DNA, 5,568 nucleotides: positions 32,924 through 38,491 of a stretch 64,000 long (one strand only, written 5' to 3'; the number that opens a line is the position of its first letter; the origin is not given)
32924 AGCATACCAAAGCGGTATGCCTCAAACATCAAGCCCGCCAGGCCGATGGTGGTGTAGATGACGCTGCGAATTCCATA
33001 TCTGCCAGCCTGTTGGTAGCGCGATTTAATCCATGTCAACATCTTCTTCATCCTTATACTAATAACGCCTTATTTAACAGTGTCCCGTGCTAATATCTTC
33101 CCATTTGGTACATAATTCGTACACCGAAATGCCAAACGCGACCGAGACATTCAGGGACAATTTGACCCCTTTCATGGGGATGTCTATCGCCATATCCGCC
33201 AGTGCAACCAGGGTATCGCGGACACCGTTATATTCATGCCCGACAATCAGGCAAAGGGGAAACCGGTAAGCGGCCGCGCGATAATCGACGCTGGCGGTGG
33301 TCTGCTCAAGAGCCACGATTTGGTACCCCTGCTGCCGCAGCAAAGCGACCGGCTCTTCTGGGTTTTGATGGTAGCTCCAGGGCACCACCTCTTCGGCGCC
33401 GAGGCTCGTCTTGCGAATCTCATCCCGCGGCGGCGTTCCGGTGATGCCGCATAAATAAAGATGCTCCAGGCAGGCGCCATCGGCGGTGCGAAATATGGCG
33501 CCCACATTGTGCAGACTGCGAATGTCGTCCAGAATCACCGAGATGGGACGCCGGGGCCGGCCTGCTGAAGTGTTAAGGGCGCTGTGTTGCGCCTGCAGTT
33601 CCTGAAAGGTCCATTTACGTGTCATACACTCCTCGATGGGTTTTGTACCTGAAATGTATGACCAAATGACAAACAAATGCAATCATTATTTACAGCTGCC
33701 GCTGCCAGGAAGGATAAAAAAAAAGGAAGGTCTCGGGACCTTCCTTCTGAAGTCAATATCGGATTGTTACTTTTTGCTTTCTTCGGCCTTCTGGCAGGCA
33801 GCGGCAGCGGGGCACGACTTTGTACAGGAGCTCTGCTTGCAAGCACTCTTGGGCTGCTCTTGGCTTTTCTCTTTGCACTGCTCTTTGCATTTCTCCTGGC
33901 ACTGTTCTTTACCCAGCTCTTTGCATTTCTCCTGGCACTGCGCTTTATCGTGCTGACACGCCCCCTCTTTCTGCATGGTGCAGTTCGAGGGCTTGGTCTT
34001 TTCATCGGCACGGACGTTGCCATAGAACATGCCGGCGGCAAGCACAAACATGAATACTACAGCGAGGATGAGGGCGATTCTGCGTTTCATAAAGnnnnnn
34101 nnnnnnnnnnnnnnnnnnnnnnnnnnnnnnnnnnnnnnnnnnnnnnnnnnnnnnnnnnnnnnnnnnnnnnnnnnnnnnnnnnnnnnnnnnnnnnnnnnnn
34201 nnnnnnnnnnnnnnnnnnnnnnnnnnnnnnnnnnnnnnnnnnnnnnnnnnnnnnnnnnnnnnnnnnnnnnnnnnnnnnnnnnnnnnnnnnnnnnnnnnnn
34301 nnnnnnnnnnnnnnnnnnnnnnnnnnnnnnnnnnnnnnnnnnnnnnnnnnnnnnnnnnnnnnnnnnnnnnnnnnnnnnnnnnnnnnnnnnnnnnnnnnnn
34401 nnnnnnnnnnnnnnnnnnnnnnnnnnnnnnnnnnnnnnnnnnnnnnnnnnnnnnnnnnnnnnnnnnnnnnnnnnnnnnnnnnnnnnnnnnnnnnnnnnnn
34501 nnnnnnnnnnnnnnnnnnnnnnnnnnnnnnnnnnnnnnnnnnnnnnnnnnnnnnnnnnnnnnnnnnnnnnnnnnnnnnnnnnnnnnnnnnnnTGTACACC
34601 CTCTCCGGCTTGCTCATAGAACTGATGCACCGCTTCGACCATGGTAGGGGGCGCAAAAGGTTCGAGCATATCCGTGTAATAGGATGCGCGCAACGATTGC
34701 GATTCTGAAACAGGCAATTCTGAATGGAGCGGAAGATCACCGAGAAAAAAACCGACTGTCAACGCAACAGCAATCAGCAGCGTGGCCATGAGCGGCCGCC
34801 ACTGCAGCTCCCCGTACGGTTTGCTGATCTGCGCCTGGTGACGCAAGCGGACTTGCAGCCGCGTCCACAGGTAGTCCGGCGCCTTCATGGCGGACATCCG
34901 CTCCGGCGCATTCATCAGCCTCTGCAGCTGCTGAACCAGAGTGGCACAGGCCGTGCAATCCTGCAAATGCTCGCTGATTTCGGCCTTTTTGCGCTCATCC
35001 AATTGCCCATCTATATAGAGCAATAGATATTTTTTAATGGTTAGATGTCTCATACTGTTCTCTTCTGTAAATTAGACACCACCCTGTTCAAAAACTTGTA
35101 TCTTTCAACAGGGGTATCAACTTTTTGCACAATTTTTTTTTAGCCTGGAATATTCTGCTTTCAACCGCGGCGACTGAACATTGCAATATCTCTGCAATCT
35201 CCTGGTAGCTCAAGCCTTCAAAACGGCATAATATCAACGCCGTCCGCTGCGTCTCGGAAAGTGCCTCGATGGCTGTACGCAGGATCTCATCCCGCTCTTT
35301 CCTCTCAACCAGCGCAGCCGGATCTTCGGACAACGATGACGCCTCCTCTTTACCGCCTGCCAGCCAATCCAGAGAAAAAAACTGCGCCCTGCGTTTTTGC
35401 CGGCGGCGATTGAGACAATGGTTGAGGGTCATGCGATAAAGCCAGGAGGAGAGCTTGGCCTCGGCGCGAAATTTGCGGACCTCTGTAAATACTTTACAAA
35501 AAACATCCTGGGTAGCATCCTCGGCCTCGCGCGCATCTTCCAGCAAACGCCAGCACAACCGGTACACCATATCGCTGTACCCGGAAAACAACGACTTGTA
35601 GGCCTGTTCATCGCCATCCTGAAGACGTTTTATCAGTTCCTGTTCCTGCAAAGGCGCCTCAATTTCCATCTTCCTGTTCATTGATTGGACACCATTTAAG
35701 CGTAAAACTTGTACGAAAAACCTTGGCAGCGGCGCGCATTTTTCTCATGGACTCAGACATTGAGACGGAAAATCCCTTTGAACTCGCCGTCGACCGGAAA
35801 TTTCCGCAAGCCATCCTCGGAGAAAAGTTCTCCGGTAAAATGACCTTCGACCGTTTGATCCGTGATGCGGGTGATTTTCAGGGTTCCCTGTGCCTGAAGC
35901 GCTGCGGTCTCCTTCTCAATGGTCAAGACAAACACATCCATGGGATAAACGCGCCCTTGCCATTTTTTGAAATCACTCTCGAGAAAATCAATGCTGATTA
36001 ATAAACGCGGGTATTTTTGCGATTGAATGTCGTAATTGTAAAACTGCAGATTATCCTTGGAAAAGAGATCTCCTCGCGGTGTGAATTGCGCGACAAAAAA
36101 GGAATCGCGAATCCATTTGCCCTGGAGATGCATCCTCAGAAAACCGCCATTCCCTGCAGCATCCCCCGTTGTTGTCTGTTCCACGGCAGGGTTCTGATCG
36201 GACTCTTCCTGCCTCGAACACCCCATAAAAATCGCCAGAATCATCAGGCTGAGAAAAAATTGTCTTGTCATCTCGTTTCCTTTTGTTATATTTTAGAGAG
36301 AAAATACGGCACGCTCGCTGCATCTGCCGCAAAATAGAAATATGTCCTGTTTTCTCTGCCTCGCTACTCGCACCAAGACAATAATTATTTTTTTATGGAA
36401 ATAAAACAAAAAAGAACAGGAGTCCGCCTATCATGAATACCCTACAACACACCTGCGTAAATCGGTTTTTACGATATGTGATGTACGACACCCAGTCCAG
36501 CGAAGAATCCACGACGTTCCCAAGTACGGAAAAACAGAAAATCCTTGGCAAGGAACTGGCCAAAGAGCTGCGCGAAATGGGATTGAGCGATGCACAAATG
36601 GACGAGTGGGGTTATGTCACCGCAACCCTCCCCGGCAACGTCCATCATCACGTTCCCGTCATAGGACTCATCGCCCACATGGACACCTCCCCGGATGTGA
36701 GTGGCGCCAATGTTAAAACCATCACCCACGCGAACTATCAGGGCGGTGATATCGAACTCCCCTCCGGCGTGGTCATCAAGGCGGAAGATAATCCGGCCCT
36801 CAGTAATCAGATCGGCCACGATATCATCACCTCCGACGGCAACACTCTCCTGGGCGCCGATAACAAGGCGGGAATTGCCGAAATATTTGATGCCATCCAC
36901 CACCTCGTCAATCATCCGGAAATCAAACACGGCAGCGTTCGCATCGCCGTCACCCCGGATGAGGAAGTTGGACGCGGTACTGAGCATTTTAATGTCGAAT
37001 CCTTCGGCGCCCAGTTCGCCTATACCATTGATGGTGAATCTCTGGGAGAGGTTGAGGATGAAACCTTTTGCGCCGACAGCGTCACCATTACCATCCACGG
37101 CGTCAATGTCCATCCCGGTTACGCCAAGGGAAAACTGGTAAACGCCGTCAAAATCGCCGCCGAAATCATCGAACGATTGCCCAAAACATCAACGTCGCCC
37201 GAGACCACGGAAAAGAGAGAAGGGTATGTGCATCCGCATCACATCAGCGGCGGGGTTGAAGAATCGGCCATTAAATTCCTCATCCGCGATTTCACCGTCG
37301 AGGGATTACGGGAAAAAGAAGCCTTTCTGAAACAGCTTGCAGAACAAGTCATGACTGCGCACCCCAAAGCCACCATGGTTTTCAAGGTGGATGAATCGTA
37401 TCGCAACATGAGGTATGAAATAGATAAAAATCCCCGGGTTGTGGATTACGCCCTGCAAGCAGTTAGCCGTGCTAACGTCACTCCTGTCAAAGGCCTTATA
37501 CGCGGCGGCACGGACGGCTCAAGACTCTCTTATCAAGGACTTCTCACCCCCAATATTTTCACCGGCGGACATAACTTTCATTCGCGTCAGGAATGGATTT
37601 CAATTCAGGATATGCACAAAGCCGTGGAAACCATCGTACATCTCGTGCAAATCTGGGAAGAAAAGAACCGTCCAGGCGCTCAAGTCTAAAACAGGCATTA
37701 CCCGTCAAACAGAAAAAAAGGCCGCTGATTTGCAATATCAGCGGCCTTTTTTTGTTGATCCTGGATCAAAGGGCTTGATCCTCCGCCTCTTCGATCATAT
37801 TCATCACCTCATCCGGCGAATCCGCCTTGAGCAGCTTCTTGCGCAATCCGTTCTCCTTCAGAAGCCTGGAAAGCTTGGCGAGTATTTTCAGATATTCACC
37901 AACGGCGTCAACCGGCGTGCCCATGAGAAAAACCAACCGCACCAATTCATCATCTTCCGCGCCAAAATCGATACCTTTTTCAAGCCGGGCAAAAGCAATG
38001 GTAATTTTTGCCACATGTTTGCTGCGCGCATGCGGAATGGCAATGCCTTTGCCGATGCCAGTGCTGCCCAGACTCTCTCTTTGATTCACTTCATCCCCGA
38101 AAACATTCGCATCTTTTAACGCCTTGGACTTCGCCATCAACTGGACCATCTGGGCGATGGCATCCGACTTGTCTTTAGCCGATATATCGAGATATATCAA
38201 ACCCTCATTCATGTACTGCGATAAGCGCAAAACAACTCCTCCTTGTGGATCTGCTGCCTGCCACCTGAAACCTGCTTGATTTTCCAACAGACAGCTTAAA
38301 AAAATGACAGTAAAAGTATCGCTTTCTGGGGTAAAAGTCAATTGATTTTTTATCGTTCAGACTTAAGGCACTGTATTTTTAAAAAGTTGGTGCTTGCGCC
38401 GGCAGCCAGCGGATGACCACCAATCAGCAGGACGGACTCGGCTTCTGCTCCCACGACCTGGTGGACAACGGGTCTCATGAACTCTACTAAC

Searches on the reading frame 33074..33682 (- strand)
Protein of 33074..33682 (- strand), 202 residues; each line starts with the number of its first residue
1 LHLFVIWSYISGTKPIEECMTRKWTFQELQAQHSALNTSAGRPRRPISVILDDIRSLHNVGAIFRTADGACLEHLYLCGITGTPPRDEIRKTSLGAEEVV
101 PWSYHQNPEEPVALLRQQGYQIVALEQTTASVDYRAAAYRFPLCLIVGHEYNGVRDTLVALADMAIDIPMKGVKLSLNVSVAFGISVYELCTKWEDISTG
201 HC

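Call 43: search_protein_families(library=pfam, proteins=[window:33074-33682:-], max_evalue=0.0001)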
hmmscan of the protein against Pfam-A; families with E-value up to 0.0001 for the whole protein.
window:33074-33682:- (202 aa): 1 family
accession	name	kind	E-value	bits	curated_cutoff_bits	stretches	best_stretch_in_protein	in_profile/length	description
PF00588.24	SpoU_methylase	-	1.8e-30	106.3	29.7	1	47-188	2-142/142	SpoU rRNA Methylase family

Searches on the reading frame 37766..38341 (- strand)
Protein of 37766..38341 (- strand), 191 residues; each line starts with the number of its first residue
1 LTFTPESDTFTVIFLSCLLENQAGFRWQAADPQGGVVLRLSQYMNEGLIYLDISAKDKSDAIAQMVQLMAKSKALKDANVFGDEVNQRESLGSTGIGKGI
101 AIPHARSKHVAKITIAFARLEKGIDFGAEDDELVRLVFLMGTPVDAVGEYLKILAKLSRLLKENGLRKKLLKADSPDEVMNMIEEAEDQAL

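Call 43: search_protein_families(library=pfam, proteins=[window:37766-38341:-], max_evalue=0.0001)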
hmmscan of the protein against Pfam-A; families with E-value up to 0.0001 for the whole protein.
window:37766-38341:- (191 aa): 1 family
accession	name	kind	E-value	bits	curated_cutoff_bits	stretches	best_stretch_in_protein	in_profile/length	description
PF00359.27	PTS_EIIA_2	-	4.2e-39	134.2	27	1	43-185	2-143/144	Phosphoenolpyruvate-dependent sugar phosphotransferase system, EIIA 2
